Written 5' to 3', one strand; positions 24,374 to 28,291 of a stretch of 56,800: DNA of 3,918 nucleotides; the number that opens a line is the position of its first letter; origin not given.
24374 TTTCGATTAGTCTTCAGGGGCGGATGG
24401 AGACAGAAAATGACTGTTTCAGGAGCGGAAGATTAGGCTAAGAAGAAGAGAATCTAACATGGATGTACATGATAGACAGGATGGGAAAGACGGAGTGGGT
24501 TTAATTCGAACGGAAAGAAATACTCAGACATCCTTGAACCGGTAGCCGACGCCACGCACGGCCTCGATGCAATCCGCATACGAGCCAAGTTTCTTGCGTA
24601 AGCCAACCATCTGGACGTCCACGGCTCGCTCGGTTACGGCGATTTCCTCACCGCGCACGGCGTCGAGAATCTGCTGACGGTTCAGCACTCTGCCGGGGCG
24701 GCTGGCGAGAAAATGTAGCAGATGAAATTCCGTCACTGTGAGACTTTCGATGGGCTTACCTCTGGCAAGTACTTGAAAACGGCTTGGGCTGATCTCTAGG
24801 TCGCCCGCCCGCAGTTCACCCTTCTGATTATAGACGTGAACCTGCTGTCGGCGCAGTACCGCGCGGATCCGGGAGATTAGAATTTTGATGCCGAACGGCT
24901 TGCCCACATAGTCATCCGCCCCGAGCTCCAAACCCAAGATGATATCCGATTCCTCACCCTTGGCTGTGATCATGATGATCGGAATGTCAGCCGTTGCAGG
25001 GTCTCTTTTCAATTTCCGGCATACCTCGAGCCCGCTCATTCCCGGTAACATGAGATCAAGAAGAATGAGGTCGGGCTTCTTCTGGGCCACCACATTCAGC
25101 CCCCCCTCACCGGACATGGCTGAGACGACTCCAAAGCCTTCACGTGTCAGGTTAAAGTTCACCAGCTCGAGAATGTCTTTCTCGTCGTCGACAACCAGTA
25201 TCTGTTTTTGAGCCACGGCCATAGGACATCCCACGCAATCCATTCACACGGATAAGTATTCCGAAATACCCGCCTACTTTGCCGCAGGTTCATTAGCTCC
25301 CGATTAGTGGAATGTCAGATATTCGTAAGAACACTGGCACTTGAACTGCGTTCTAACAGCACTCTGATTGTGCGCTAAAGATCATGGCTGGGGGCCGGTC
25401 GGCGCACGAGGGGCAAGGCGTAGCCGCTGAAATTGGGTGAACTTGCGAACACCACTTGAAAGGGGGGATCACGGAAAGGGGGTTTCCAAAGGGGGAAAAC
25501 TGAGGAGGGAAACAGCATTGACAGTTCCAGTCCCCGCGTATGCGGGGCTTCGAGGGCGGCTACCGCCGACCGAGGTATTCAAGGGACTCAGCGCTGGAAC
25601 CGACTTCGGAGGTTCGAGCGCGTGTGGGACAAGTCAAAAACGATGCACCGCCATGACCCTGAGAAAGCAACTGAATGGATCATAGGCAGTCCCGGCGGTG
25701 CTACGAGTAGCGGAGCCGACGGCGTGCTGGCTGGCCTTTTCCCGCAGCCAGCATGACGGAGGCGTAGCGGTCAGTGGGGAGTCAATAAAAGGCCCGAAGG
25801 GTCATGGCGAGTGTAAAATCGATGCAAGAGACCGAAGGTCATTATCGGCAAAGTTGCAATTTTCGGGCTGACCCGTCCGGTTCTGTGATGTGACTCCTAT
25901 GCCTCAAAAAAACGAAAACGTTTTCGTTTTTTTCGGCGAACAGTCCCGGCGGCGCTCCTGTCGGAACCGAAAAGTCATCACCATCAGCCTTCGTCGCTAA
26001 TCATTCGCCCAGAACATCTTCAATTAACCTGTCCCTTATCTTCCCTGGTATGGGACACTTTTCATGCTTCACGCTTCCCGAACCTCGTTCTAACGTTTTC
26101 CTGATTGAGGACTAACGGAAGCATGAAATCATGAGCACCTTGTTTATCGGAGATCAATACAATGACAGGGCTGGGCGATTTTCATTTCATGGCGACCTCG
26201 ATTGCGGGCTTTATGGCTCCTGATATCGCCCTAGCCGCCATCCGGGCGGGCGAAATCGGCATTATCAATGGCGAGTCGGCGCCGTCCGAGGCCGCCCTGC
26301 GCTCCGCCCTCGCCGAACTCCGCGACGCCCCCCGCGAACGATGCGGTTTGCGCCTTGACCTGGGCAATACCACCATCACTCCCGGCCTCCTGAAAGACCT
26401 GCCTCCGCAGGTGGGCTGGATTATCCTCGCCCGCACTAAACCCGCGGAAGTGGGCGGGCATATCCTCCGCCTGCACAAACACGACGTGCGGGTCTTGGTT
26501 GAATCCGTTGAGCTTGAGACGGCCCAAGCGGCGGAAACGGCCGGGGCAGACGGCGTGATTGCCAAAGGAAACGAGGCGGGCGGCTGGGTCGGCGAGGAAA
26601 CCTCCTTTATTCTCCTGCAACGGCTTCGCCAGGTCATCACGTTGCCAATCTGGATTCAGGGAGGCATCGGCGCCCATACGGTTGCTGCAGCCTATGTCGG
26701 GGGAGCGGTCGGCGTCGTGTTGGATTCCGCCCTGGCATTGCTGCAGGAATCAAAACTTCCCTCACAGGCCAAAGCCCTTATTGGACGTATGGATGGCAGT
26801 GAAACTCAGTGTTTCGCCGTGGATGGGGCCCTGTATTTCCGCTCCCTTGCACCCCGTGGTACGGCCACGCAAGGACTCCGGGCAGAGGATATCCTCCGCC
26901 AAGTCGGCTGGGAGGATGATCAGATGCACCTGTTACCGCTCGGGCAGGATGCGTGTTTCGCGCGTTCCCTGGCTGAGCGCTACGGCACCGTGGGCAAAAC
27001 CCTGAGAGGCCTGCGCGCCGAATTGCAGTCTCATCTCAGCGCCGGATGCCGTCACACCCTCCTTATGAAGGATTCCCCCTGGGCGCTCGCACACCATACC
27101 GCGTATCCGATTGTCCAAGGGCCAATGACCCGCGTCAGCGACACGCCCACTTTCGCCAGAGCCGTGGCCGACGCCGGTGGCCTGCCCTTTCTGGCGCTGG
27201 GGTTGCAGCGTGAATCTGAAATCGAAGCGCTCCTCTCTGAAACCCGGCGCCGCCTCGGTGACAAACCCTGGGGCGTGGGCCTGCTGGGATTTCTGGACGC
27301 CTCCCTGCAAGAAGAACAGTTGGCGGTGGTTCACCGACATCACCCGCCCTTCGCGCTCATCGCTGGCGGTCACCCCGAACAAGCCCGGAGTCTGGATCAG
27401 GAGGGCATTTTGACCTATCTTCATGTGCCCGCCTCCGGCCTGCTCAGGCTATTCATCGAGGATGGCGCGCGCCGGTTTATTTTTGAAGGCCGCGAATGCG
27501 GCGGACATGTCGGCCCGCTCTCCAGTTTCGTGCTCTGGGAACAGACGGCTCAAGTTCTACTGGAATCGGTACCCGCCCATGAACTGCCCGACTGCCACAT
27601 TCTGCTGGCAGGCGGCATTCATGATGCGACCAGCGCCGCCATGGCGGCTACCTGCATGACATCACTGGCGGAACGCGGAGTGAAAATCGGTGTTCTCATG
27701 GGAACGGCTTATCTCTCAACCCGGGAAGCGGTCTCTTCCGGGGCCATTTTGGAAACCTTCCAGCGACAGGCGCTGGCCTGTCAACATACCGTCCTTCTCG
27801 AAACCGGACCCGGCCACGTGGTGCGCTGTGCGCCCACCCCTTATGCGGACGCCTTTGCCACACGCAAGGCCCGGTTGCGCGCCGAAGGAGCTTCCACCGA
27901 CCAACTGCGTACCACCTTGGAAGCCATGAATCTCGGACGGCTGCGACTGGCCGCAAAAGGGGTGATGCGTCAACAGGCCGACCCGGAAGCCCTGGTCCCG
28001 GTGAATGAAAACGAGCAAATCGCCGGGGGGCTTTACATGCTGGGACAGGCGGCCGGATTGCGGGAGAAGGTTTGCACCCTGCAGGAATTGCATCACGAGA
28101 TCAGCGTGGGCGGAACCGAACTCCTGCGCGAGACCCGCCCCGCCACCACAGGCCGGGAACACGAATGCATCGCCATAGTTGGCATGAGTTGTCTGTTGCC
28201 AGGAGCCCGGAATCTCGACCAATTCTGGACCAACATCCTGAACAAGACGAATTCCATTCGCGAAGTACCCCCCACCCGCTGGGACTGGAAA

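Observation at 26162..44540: Non-canonical 'secondary lipid' megasynthase operon with no recognisable chain-release enzyme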

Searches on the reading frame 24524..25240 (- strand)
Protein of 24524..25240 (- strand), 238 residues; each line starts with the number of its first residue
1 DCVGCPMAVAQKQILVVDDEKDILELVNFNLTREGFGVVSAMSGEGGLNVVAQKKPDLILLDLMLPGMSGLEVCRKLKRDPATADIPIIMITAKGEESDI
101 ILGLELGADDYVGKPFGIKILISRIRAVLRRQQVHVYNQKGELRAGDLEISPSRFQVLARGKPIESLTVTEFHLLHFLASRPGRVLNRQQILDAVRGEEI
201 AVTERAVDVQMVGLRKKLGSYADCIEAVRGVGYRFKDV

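Call 6: search_protein_families(library=pfam, proteins=[window:24524-25240:-], max_evalue=0.001)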
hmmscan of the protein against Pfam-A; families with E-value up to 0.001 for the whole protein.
window:24524-25240:- (238 aa): 2 families
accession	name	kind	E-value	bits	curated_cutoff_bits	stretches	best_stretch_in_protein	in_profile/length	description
PF00072.30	Response_reg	-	1.8e-29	102.6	30.2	1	14-125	1-110/111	Response regulator receiver domain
PF00486.34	Trans_reg_C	-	3.8e-22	78.6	26.2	1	166-235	5-77/77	Transcriptional regulatory protein, C terminal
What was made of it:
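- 24524..25243 (-): OmpR-family response regulator whose best match is PhoB, transcribed divergently from the operon. Pfam Response_reg plus Trans_reg_C (call 6).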

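Call 85: search_protein_families(library=ncbifam, proteins=[window:24524-25240:-], max_evalue=1e-10)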
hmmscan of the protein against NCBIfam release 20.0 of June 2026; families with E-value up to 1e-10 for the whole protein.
window:24524-25240:- (238 aa): 72 families (the best 25 are shown)
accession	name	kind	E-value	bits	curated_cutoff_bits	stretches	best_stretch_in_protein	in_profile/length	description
TIGR02154.1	PhoB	equivalog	9.9e-73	244.2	296.2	1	11-235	2-225/226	phosphate regulon transcriptional regulator PhoB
NF053854.1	RespRegPhoBBctds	equivalog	4.9e-65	219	270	1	14-236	1-225/225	two-component system response regulator PhoB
NF040534.1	resp_reg_YycF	equivalog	1.8e-60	204.1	340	1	12-237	1-229/231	response regulator YycF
NF040689.1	MtrAB_MtrA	equivalog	2.6e-58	196.9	300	1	14-234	1-217/219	MtrAB system response regulator MtrA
NF041733.1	resp_reg_CseB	equivalog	1.6e-56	191.2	350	1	13-236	2-227/228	two-component system response regulator CseB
NF007546.0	PRK10161.1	equivalog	3.3e-56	190.4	471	1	12-236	3-226/229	phosphate response regulator transcription factor PhoB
NF045944.1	ResRegRpaBCyano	equivalog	1.6e-53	181.4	330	1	15-236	1-228/229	response regulator transcription factor RpaB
NF008296.0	PRK11083.1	equivalog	3.1e-53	180.5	273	1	11-236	3-226/228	two-component system response regulator CreB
NF007982.1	PRK10710.1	equivalog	7.1e-52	176.3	380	1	10-236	6-228/235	envelope stress response regulator BaeR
NF007005.1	PRK09468.1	equivalog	6.6e-49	166.5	331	1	11-235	3-231/237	osmolarity response regulator transcription factor OmpR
NF041209.1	resp_regPieR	equivalog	4.2e-46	157.5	450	1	13-237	2-229/231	two component system response regulator PieR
NF008199.0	PRK10955.1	equivalog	2e-44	152.2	341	1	12-233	2-226/232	envelope stress response regulator transcription factor CpxR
NF012227.0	AdeR_RR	equivalog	3.2e-44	151.2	340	1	9-236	9-237/239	efflux system response regulator transcription factor AdeR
NF033117.2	vanR_ACDEGLN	exception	1.7e-43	148.8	350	1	14-234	1-224/226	VanR-ABDEGLN family response regulator transcription factor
NF033120.0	vanR_FM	exception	3.2e-43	148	460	1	13-236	5-230/231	vancomycin resistance response regulator transcription factor, VanR-F/VanR-M family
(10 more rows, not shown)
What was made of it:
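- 24524..25243 (-): Best NCBIfam hit is PhoB, 244 bits, below the 296 cut-off (call 85).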

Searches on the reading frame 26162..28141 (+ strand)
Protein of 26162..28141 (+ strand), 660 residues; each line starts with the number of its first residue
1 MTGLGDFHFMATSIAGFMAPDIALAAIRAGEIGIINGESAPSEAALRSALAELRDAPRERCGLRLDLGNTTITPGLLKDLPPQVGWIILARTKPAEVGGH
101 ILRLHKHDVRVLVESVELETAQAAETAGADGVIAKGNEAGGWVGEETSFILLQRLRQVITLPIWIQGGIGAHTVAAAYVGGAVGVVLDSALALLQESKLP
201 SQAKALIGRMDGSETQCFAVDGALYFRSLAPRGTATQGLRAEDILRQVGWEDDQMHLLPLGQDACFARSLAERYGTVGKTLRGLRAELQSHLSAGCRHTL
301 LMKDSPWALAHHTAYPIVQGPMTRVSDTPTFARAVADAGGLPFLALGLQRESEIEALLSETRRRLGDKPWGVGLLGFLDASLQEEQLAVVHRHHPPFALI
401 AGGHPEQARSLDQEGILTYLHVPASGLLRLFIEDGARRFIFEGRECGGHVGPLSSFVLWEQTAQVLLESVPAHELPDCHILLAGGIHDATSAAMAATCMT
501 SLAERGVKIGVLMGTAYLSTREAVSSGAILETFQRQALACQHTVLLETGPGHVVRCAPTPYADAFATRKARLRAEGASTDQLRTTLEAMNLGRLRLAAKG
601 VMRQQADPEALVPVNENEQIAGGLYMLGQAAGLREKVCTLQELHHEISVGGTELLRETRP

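Call 8: search_protein_families(library=ncbifam, proteins=[window:26162-28141:+], max_evalue=0.01)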
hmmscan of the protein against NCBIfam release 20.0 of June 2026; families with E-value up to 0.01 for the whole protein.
window:26162-28141:+ (660 aa): 1 family
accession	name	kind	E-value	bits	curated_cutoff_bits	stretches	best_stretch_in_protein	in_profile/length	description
TIGR03151.1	enACPred_II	equivalog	5.3e-38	131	453.1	2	314-647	11-296/307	enoyl-[acyl-carrier-protein] reductase FabK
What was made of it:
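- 27101..28102 (+): ER domain, FabK/NMO type (aa 314-647). TIGR03151 FabK, E 5e-38 (call 8).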

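Call 32: search_solved_structures(query=window:26162-28141:+, max_evalue=0.001)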
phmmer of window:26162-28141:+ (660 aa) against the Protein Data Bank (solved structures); distinct sequences matched with E-value up to 0.001: 17.
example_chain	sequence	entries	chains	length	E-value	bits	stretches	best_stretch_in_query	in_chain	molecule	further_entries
5gvh_A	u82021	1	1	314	1.5e-17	66.8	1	314-561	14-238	Enoyl-[acyl-carrier-protein] reductase [FMN]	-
3bo9_A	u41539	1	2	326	1.8e-17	66.6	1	314-561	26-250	Putative nitroalkan dioxygenase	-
5gvj_A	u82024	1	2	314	2.4e-17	66.1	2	106-197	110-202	Enoyl-[acyl-carrier-protein] reductase [FMN]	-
7l00_A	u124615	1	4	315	3.3e-14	55.8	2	102-208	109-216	Enoyl-Acyl Carrier Protein Reductase FabK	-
2z6i_A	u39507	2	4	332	8e-13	51.2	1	14-208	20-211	Trans-2-enoyl-ACP reductase II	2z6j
4iql_A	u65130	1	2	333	5.1e-11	45.2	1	120-209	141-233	Enoyl-(Acyl-carrier-protein) reductase II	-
3bw2_A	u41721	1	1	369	9.5e-11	44.4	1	101-205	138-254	2-nitropropane dioxygenase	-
3bw4_A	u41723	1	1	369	9.6e-11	44.3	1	101-205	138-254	2-nitropropane dioxygenase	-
3bw3_A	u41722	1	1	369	1.6e-10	43.6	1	101-205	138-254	2-nitropropane dioxygenase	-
4qiu_A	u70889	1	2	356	2.8e-09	39.5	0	315-375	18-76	Nitronate monooxygenase family protein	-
4q4k_A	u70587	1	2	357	3.8e-09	39.1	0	315-375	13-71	Nitronate Monooxygenase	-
4qis_A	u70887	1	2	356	3.8e-09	39.1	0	315-375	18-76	Nitronate monooxygenase family protein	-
4qit_A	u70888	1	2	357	4.5e-09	38.8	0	315-375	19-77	Nitronate monooxygenase family protein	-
5lsm_A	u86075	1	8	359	2.2e-08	36.6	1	434-553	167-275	FMN-dependent nitronate monooxygenase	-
9pl0_A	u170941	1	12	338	2.3e-08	36.5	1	96-205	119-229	Enoyl-[acyl-carrier-protein] reductase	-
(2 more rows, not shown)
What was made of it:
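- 26201..26785 (+): ER' domain, the first FabK-like half-barrel (aa 14-208). Matches FabK 2z6i residues 20-211 (call 32).
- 27101..28102 (+): PDB 5gvh (call 32).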

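Call 39: find_homologous_proteins(query=window:26162-28141:+, max_evalue=0.00001)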
Query window:26162-28141:+ (660 aa): 690 proteins with E <= 0.00001 among 8000 candidates; the best 120 are listed.
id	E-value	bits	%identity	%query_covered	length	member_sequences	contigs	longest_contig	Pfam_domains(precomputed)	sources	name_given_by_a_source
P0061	2.6e-289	980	73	95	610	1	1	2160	PF03060.22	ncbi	ncbi:MAG: nitronate monooxygenase, partial [bacterium]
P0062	5.6e-264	896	64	100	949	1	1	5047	PF00109.33,PF03060.22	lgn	-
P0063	1.8e-195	670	50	98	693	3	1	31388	PF03060.22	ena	-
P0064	9.9e-193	661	49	98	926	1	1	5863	PF00109.33,PF03060.22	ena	-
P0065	1.5e-190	653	51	98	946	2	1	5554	PF00109.33,PF03060.22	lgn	-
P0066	1.7e-189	650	49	98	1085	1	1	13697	PF00109.33,PF03060.22,PF02801.29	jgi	jgi:3-oxoacyl-(acyl-carrier-protein) synthase/NAD(P)H-dependent flavin oxidoreductase YrpB (nitropro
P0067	1.1e-185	637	45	98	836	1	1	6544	PF00109.33,PF03060.22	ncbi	ncbi:MAG: nitronate monooxygenase [Candidatus Poribacteria bacterium]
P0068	3.6e-185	636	47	99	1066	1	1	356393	PF00109.33,PF03060.22,PF02801.29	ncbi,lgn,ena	-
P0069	4.9e-185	635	49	99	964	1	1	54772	PF00109.33,PF03060.22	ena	-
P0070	8.4e-185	634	48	98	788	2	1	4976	PF00109.33,PF03060.22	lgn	-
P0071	2.9e-184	633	53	86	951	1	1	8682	PF00109.33,PF03060.22,PF02801.29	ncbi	ncbi:MAG: 6-deoxyerythronolide-B synthase, partial [Nitrospinota bacterium]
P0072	1.6e-182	627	49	99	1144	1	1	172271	PF00109.33,PF03060.22,PF00108.30,PF02801.29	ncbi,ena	-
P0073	5.6e-182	625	48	98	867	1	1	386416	PF00109.33,PF03060.22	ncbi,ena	-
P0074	3.6e-179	616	50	91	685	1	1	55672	PF03060.22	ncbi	-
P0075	4.2e-179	616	47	96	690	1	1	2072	PF03060.22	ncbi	ncbi:MAG: nitronate monooxygenase, partial [bacterium]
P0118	9.9e-163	561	47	100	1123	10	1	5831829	PF00109.33,PF03060.22,PF02801.29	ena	-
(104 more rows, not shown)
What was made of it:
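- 26201..26785 (+): The tandem ER'-ER-KS N-terminus occurs in 690 proteins from many phyla (call 39).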

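Call 40: find_encoding_contigs(protein=P0118, flank=10000, max_places=1)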
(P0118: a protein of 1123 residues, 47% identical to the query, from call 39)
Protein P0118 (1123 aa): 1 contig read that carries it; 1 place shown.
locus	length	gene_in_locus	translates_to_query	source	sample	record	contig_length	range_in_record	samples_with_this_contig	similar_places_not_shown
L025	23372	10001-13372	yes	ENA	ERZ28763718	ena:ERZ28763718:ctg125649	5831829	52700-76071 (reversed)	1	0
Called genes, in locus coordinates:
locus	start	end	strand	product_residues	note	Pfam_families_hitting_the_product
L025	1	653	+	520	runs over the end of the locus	PF00117:GATase, PF07722:Peptidase_C26 (weak), PF02540:NAD_synthase (weak), PF00958:GMP_synt_C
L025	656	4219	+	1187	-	PF02811:PHP, PF07733:DNA_pol3_alpha, PF17657:DNA_pol3_finger, PF14579:HHH_6, PF01336:tRNA_anti-codon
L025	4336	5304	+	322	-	PF01039:Carboxyl_trans, PF03255:ACCA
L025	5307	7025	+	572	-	PF01368:DHH, PF02272:DHHA1, PF17768:RecJ_OB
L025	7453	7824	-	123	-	PF01610:DDE_Tnp_ISL3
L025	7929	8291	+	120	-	-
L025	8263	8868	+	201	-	PF13358:DDE_3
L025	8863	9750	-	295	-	PF14690:Zn_ribbon_ISL3, PF13542:HTH_Tnp_ISL3 (weak), PF01610:DDE_Tnp_ISL3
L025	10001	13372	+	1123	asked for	PF03060:NMO, PF00109:ketoacyl-synt, PF02801:Ketoacyl-synt_C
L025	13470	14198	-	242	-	PF12698:ABC2_membrane_3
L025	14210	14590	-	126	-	-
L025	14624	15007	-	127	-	PF00005:ABC_tran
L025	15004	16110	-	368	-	PF25917:BSH_RND, PF25973:BSH_CzcB (faint), PF26077:BSH_Fcp1 (faint)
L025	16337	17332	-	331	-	PF00106:adh_short (weak), PF08659:KR, PF13561:adh_short_C2 (weak), PF00550:PP-binding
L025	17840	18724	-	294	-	PF08240:ADH_N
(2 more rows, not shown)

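Call 41: find_encoding_contigs(protein=P0068, flank=10000, max_places=1)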
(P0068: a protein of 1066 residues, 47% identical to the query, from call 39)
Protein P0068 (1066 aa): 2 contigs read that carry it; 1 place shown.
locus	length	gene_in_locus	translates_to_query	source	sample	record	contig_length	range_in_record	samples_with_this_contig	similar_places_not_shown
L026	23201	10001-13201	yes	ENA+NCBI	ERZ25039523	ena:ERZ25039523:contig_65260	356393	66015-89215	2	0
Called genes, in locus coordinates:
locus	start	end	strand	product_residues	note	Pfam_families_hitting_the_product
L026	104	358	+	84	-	PF07586:HXXSHH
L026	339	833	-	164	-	-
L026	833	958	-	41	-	-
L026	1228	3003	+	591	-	PF12796:Ank_2, PF12796:Ank_2, PF13637:Ank_4 (weak), PF00023:Ank, PF12796:Ank_2, PF13637:Ank_4, PF12796:Ank_2, PF13637:Ank_4, +7 more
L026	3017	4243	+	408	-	-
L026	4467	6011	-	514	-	PF00450:Peptidase_S10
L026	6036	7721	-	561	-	PF00450:Peptidase_S10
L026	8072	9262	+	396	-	-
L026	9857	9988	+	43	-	-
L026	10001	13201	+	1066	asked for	PF03060:NMO (weak), PF00109:ketoacyl-synt, PF02801:Ketoacyl-synt_C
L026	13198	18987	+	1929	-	PF16197:KAsynt_C_assoc, PF00698:Acyl_transf_1, PF13561:adh_short_C2, PF08659:KR, PF00106:adh_short, PF13561:adh_short_C2, PF21089:PKS_DH_N, PF14765:PS-DH, +3 more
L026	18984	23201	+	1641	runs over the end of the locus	PF00109:ketoacyl-synt, PF02801:Ketoacyl-synt_C, PF16197:KAsynt_C_assoc, PF22621:CurL-like_PKS_C, PF00698:Acyl_transf_1, PF21089:PKS_DH_N (weak), PF14765:PS-DH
